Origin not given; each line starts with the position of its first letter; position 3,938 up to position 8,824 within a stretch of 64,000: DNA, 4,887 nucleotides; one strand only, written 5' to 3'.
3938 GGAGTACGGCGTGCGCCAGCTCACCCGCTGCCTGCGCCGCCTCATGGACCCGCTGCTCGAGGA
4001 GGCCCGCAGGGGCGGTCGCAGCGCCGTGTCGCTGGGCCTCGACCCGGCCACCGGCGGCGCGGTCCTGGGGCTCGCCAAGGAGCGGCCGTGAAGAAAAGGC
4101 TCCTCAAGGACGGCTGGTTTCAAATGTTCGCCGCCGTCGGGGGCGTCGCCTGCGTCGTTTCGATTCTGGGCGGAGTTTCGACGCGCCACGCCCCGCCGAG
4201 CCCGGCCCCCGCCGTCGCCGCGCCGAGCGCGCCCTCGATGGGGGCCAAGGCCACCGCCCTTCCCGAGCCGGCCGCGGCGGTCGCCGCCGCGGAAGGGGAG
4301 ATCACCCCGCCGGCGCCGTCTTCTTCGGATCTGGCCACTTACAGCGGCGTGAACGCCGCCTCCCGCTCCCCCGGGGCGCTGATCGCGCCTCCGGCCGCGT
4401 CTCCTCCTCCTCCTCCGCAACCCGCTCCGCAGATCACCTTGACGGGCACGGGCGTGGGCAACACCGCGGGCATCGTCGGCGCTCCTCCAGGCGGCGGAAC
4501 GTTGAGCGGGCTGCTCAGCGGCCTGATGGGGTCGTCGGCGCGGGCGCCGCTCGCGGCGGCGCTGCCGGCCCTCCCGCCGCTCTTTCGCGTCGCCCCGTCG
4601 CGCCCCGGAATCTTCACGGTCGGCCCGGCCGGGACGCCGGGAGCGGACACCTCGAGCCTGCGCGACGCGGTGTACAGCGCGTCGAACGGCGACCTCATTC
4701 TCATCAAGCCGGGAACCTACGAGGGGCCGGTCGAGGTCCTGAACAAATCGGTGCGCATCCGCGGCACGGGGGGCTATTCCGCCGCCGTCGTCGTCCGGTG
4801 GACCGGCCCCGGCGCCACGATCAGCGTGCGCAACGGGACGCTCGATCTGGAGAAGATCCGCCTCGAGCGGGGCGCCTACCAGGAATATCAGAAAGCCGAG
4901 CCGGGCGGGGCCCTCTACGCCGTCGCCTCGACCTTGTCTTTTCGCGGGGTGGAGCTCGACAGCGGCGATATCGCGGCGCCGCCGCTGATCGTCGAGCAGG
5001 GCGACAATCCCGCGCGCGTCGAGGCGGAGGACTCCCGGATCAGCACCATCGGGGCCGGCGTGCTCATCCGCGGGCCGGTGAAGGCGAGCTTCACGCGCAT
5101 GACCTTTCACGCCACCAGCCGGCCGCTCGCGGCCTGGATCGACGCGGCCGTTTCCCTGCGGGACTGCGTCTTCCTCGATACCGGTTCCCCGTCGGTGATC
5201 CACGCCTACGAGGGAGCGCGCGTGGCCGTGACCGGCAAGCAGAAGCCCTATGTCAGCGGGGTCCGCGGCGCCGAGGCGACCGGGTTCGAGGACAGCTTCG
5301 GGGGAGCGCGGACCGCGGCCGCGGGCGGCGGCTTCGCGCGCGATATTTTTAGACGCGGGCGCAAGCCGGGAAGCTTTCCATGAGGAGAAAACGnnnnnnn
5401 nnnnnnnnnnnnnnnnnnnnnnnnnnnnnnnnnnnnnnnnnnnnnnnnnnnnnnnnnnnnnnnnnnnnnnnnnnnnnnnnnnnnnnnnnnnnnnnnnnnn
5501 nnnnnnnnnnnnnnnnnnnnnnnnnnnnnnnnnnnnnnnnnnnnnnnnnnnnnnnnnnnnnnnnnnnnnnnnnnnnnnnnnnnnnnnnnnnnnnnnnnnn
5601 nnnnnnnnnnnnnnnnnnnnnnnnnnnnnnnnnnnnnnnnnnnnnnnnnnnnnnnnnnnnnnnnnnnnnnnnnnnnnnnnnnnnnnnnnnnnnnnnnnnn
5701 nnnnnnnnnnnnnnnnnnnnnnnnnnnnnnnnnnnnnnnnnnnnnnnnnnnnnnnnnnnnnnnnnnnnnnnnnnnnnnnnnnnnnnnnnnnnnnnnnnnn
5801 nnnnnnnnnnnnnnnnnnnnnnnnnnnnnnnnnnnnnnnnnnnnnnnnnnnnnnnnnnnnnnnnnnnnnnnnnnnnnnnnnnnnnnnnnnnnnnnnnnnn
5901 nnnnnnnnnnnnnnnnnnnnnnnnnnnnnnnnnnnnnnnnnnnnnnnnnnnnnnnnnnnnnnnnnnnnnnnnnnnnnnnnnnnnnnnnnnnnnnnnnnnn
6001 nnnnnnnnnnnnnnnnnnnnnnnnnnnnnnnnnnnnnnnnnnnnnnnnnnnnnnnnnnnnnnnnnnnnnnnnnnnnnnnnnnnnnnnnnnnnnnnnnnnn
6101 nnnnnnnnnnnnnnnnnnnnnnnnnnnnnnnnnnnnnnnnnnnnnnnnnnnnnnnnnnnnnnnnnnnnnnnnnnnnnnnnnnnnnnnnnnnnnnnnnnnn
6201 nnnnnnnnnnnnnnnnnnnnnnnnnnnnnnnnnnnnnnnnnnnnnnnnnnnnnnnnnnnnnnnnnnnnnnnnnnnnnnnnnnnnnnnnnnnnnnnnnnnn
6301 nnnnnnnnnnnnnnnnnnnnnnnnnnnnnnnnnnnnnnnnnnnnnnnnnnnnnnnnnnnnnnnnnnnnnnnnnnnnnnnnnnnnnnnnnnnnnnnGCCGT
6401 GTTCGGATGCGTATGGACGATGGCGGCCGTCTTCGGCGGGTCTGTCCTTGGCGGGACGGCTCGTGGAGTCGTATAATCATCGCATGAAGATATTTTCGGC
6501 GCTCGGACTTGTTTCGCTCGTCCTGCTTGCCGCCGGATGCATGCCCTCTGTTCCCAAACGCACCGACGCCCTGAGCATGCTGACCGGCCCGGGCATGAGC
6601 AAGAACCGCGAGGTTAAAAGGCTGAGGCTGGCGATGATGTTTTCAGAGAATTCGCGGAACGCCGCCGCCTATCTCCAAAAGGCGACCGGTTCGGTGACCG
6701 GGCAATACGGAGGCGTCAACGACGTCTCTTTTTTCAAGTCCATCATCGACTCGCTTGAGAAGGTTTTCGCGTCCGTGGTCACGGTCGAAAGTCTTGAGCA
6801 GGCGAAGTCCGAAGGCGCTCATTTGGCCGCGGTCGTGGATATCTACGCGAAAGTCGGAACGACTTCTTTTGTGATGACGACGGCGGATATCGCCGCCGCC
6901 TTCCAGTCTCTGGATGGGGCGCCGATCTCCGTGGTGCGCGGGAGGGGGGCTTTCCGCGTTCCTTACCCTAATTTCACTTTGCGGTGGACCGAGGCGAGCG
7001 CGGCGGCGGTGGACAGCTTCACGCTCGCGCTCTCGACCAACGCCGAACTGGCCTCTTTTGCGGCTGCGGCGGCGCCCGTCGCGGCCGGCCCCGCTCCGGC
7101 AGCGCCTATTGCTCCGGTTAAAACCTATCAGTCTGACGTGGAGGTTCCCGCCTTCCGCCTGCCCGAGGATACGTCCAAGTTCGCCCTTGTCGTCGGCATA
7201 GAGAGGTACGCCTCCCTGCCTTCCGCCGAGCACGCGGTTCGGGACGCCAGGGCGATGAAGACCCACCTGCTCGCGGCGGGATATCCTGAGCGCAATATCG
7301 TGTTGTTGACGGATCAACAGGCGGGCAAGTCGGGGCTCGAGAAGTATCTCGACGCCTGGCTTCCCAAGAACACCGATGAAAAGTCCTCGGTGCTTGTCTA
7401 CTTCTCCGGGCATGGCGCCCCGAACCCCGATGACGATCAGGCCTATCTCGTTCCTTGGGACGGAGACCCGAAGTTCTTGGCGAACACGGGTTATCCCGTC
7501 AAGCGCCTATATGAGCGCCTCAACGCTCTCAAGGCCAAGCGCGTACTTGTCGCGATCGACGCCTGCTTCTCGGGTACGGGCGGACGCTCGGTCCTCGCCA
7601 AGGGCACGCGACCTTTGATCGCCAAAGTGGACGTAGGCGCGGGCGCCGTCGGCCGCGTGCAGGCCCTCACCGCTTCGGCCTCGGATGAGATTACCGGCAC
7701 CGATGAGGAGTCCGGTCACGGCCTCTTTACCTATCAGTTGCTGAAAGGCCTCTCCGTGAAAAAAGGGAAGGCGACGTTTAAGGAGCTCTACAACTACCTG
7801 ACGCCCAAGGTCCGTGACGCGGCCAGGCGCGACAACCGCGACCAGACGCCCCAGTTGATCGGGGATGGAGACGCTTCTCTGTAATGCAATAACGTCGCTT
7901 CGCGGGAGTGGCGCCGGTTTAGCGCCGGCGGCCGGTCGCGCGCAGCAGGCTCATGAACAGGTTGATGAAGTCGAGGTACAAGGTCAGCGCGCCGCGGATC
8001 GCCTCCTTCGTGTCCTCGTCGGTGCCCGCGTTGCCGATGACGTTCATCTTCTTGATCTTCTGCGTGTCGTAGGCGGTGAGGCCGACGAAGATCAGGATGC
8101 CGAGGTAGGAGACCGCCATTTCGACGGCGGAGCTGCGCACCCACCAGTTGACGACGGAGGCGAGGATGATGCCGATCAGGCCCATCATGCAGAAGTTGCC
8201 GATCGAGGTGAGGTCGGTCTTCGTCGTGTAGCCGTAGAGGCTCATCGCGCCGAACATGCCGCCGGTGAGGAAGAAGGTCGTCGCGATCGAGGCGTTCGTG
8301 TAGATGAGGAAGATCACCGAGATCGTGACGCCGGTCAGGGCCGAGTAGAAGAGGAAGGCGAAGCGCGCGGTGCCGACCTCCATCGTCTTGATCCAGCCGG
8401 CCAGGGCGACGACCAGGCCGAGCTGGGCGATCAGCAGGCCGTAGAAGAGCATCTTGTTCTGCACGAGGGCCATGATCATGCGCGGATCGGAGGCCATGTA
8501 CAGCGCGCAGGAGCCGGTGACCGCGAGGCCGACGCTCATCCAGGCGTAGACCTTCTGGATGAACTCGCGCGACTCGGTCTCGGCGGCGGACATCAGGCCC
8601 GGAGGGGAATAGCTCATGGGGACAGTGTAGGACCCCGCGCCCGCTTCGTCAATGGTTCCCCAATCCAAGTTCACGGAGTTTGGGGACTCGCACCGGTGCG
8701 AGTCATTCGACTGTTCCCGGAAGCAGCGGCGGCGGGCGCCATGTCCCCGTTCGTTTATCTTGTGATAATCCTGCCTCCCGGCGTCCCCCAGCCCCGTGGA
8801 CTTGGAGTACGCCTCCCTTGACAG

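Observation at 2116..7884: Insulated five-gene envelope cluster: two standalone ClpB-D2-type AAA+ ATPases, two Pro/Ala-linker bitopic proteins and an exported caspase-fold lipoprotein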

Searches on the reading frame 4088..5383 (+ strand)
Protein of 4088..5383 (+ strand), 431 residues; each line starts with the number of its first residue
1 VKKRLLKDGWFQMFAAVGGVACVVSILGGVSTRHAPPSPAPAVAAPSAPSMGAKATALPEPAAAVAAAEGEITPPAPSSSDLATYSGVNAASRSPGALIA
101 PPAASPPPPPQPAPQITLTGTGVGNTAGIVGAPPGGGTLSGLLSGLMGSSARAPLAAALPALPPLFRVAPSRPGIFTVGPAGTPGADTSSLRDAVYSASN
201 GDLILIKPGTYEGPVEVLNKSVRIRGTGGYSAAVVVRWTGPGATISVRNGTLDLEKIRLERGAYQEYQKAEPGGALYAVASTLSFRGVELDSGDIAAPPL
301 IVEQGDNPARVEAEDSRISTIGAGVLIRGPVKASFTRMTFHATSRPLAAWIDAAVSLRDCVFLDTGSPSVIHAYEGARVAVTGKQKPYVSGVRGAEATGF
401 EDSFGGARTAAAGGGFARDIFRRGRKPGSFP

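Call 4: search_protein_families(library=pfam, proteins=[window:4088-5383:+], max_evalue=0.01)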
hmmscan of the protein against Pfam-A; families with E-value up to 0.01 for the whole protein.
window:4088-5383:+ (431 aa): 0 families

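Call 5: search_protein_families(library=padloc, proteins=[window:4088-5383:+], max_evalue=0.01)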
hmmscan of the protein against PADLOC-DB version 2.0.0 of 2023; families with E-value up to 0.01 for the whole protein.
window:4088-5383:+ (431 aa): 0 families

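Call 6: search_protein_families(library=ncbifam, proteins=[window:4088-5383:+], max_evalue=0.01)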
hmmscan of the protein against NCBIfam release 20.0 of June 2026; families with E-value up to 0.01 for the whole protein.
window:4088-5383:+ (431 aa): 1 family
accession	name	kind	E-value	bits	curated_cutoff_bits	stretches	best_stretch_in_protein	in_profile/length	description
TIGR04247.1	NosD_copper_fam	subfamily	0.00041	19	300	1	191-262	1-67/377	nitrous oxide reductase family maturation protein NosD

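Call 14: find_homologous_proteins(query=window:4088-5383:+, max_evalue=0.001)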
Query window:4088-5383:+ (431 aa): 37 proteins with E <= 0.001 among 8000 candidates.
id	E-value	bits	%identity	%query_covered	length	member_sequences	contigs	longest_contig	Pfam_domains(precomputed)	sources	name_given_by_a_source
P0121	2.5e-271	918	100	100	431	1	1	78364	-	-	-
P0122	1.1e-214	732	77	100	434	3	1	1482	-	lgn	-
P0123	5.0e-210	716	75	100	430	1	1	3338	-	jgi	jgi:hypothetical protein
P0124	2.5e-196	671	71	100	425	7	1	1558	-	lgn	-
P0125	4.0e-195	667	77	97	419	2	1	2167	-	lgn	-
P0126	1.8e-192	658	74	100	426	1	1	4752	-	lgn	-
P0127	6.2e-188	643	71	100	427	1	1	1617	-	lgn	-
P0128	3.0e-175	602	67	99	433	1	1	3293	-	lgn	-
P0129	2.6e-159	549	64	100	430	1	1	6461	-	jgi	jgi:hypothetical protein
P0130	1.5e-153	530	62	100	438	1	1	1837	-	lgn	-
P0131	2.6e-152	526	61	100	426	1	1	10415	-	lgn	-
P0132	3.8e-152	526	62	100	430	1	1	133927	-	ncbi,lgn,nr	ncbi:MAG: hypothetical protein HYV14_08730 [Elusimicrobia bacterium]|nr:hypothetical protein [Elusim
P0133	4.2e-152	525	60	100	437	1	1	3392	-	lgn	-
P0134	8.2e-152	524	62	100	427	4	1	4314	-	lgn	-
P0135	8.5e-150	518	62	100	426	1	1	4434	-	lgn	-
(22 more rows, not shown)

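Call 46: predict_structure(alignment_id=A4)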
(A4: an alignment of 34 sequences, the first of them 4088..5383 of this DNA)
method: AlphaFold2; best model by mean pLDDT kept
length: 431 residues; sequences in the alignment: 34
mean_pLDDT: 75.0   pTM: 0.61
mean pLDDT of the five models: 75.0, 73.7, 73.3, 72.6, 71.4
residues with pLDDT >= 90: 213; 70-90: 51; 50-70: 35; < 50: 132
segments of 3 or more residues with pLDDT < 50: 29-55, 57-60, 62-74, 76-105, 118-138, 143-145, 147-156, 408-421, 425-427, 429-431
pLDDT, mean of each block of 10 residues (from residue 1): 62 80 65 39 43 38 40 44 38 44 55 54 39 43 47 50 88 97 97 98 98 97 98 97 96 99 88 95 98 94 95 98 95 98 92 97 89 96 95 90 70 42 49 50
secondary structure, 60 per line:
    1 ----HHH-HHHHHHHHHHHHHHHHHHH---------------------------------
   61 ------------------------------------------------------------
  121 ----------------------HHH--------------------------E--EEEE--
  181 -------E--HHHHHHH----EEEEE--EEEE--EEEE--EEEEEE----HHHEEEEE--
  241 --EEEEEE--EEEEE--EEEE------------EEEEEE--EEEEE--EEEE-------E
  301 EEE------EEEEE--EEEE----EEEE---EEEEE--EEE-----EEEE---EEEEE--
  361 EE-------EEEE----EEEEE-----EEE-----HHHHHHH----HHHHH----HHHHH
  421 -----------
elements in order: H9-27 E175-178 H191-197 E202-206 E209-212 E215-218 E221-226 E234-238 E243-248 E251-255 E258-261 E274-279 E282-286 E289-292 E300-303 E310-314 E317-320 E325-328 E332-336 E339-341 E347-350 E354-358 E370-373 E378-382 E388-390 H396-402 H407-411 H416-420
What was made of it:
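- On Right-handed parallel beta-helix (pectin-lyase-like fold) for g3: AlphaFold2 block-mean pLDDT is mostly above 90 (88-99) for about residues 165-405, with regular short strands (call 46).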

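Call 48: fold_search(model_id=the predicted structure, library=pdb)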
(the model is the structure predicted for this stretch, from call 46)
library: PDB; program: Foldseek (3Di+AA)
matches with E <= 10: 301; with E <= 0.001: 5
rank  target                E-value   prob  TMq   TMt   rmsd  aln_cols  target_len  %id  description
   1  3grh                  3.9e-06  1.00  0.34  0.36  10.4       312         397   15  Crystal structure of escherichia coli ybhc (released 2009-04-07)
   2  2nsp_A                2.4e-04  1.00  0.27  0.33  10.2       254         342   15  Crystal structure of pectin methylesterase D178A mutant in complex with hexasaccharide I (released 2007-09-18)
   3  5c1c                  2.9e-04  1.00  0.26  0.35  11.1       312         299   16  Crystal Structure of the Pectin Methylesterase from Aspergillus niger in Deglycosylated Form (released 2015-07-01)
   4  5c1e                  3.1e-04  1.00  0.29  0.40  11.2       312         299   16  Crystal Structure of the Pectin Methylesterase from Aspergillus niger in Penultimately Deglycosylated Form (N-acetylgluc (released 2015-07-01)
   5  1qjv_A                4.3e-04  1.00  0.28  0.35  10.3       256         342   14  Pectin methylesterase PemA from Erwinia chrysanthemi (released 2000-07-14)
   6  5gkd_A                1.2e-03  1.00  0.23  0.15  13.9       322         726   12  Structure of PL6 family alginate lyase AlyGC (released 2017-02-08)
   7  1xg2_A                2.2e-03  1.00  0.31  0.41   6.9       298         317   14  Crystal structure of the complex between pectin methylesterase and its inhibitor protein (released 2005-03-22)
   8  5gkq_A                2.3e-03  1.00  0.30  0.19  12.1       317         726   14  Structure of PL6 family alginate lyase AlyGC mutant-R241A (released 2017-02-08)
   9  8tne_C                2.4e-03  1.00  0.27  0.34   8.8       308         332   11  Crystal structure of bacterial pectin methylesterase Pme8A from rumen Butyrivibrio (released 2023-08-16)
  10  2ntb_A                2.5e-03  1.00  0.27  0.33  10.1       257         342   12  Crystal structure of pectin methylesterase in complex with hexasaccharide V (released 2007-09-18)
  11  7o77                  2.9e-03  0.96  0.17  0.11  13.6       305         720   12  Structure of the PL6 family alginate lyase Patl3640 from Pseudoalteromonas atlantica T6c (released 2021-07-28)
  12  7dmk_A                3.8e-03  0.99  0.22  0.14  13.1       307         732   13  PL6 alginate lyase BcAlyPL6 (released 2021-10-06)
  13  8tne_B                4.0e-03  1.00  0.24  0.30  10.9       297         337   10  Crystal structure of bacterial pectin methylesterase Pme8A from rumen Butyrivibrio (released 2023-08-16)
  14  1gq8                  4.0e-03  0.99  0.24  0.31  12.3       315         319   11  Pectin methylesterase from Carrot (released 2002-04-18)
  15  9rkv_O                5.3e-03  0.75  0.17  0.14  17.5       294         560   13  Agrobacterium phage 7-7-1 tail fibers (released 2025-12-10)
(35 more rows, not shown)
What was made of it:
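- On Right-handed parallel beta-helix (pectin-lyase-like fold) for g3: Foldseek matches with probability 1.0 go to YbhC, pectin methylesterases and PL6 lyases (call 48).
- Checked: The g3 ectodomain is a confident right-handed beta-helix: AlphaFold2 block-mean pLDDT mostly above 90 (88-99) for about residues 165-405 (calls 46, 48).
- Foldseek best matches are carbohydrate esterases, lyases and epimerases (YbhC, pectin methylesterases, PL6, AlgE4) (call 48). TM-scores are low and the fold is generic (call 48).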

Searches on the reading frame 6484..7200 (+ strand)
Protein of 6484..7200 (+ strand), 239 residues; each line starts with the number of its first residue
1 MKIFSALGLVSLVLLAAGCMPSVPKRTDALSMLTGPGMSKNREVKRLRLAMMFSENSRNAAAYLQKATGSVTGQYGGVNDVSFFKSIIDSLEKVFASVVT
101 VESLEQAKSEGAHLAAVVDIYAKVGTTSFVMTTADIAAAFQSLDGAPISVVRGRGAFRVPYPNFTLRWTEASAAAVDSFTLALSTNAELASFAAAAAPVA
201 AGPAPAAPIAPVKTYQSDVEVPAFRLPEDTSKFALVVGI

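Call 51: search_protein_families(library=pfam, proteins=[window:6484-7200:+], max_evalue=0.01)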
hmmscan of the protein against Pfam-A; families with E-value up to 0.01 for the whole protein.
window:6484-7200:+ (239 aa): 0 families

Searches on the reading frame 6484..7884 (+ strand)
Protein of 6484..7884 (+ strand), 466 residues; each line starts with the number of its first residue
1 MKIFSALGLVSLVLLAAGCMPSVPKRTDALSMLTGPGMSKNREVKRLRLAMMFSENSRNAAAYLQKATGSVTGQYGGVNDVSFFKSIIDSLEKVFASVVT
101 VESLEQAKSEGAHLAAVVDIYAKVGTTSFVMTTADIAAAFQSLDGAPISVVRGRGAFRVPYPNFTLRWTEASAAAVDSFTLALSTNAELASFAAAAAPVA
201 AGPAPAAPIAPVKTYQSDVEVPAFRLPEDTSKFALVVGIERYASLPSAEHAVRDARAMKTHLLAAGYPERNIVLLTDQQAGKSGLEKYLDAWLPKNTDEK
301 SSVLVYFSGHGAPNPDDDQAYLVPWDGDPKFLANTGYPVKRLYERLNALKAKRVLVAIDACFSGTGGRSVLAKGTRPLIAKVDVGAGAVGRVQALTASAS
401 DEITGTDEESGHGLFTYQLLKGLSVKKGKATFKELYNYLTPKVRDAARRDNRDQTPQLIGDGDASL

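Call 4: search_protein_families(library=pfam, proteins=[window:6484-7884:+], max_evalue=0.01)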
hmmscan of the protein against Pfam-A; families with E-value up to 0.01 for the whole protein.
window:6484-7884:+ (466 aa): 1 family
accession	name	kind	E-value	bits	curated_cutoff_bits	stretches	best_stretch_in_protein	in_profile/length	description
PF00656.27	Peptidase_C14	-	7e-15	55.8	21.4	1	232-458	2-223/233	Caspase domain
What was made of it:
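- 6484..7884 (+): g5, 466 aa, an exported caspase-fold (Peptidase C14) lipoprotein. It is a neighbouring, lineage-specific insertion and NOT part of the conserved module. Pfam C14 at 7e-15 (call 4).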

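Call 5: search_protein_families(library=padloc, proteins=[window:6484-7884:+], max_evalue=0.01)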
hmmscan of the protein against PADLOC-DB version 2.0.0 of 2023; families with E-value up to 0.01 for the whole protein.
window:6484-7884:+ (466 aa): 1 family
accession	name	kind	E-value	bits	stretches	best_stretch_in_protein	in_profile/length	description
PDLC02987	caspase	-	1.4e-22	78.5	1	232-437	3-177/453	-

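Call 6: search_protein_families(library=ncbifam, proteins=[window:6484-7884:+], max_evalue=0.01)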
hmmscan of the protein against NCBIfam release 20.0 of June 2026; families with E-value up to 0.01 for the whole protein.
window:6484-7884:+ (466 aa): 1 family
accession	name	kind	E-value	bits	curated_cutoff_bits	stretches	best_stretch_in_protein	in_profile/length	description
NF047832.1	caspase_w_EACC1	subfamily_domain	1.5e-22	80.2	140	1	234-444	3-209/211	caspase, EACC1-associated type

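Call 70: search_solved_structures(query=window:6484-7884:+, max_evalue=0.001)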
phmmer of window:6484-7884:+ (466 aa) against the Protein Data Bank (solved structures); distinct sequences matched with E-value up to 0.001: 0.
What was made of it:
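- Tried and rejected: PDB sequence search with g5 (call 70).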

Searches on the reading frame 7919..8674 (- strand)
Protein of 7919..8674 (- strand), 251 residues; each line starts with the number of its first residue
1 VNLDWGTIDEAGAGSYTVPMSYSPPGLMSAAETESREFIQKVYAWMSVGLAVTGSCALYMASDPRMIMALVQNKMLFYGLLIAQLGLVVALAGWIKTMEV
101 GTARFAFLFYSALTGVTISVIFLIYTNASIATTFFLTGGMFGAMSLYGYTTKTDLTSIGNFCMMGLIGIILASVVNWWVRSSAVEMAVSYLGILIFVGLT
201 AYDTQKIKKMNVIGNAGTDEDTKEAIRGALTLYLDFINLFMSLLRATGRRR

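Call 4: search_protein_families(library=pfam, proteins=[window:7919-8674:-], max_evalue=0.01)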
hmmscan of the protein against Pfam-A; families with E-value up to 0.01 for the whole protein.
window:7919-8674:- (251 aa): 1 family
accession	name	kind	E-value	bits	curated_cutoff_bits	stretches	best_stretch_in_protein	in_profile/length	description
PF01027.25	Bax1-I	-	1.6e-60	204.9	34.1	1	36-245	1-205/207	Inhibitor of apoptosis-promoting Bax1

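Call 5: search_protein_families(library=padloc, proteins=[window:7919-8674:-], max_evalue=0.01)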
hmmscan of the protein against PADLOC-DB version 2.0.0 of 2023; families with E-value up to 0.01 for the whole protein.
window:7919-8674:- (251 aa): 1 family
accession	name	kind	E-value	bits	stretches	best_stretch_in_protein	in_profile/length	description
PDLC02001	SAVED2--SAVED_TM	-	0.0064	13.7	1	166-234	3-69/353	-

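Call 6: search_protein_families(library=ncbifam, proteins=[window:7919-8674:-], max_evalue=0.01)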
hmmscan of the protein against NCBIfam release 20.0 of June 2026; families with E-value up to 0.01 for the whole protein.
window:7919-8674:- (251 aa): 2 families
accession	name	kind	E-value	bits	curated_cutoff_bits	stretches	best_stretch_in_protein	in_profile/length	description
NF045951.1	MAG0110_fam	subfamily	3.5e-14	52.6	98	1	35-245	11-233/237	MAG0110 family membrane protein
NF007765.0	PRK10447.1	equivalog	1.4e-06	28.3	353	1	56-248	42-214/219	FtsH protease modulator YccA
